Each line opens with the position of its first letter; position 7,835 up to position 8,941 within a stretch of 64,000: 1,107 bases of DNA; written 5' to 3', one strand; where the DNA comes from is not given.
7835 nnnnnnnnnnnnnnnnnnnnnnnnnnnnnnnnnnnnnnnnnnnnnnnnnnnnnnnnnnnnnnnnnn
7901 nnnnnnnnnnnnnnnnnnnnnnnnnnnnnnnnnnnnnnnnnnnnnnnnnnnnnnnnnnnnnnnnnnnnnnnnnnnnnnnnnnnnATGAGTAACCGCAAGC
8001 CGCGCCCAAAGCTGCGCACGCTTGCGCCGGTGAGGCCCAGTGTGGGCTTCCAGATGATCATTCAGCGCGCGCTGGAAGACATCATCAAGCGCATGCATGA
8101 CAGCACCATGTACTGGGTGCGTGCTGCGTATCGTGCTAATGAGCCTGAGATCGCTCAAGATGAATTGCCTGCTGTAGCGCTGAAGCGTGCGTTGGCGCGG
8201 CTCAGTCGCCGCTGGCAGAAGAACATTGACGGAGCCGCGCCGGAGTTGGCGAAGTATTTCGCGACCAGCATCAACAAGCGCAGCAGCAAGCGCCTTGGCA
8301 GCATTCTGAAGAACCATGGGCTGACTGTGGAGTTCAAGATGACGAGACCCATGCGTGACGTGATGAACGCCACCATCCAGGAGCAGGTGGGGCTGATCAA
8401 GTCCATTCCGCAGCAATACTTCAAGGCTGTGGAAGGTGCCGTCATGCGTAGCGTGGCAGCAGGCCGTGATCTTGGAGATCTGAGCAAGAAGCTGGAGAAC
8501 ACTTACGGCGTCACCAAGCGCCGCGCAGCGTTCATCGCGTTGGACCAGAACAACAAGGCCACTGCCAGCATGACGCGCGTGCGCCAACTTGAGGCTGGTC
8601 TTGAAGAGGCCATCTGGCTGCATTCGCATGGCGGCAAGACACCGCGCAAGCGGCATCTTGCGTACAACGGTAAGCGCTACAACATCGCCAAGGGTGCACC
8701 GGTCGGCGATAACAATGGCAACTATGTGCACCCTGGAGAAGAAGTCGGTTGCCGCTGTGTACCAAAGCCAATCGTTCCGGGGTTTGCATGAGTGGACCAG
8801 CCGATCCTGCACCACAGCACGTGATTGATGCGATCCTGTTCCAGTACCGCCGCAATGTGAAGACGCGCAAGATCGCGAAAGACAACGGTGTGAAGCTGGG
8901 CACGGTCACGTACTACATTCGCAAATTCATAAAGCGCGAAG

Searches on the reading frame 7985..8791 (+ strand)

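Call 73: search_protein_families(library=pfam, proteins=[window:7985-8791:+], max_evalue=0.01)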
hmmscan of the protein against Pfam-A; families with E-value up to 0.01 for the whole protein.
window:7985-8791:+ (268 aa): 2 families
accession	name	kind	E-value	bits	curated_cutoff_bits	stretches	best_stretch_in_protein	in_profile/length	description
PF04233.19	Phage_Mu_F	-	1.6e-10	42.1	29.6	1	148-259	2-110/112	Phage Mu protein F like protein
PF00441.29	Acyl-CoA_dh_1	-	0.01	16.5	22.4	0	13-131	11-133/150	Acyl-CoA dehydrogenase, C-terminal domain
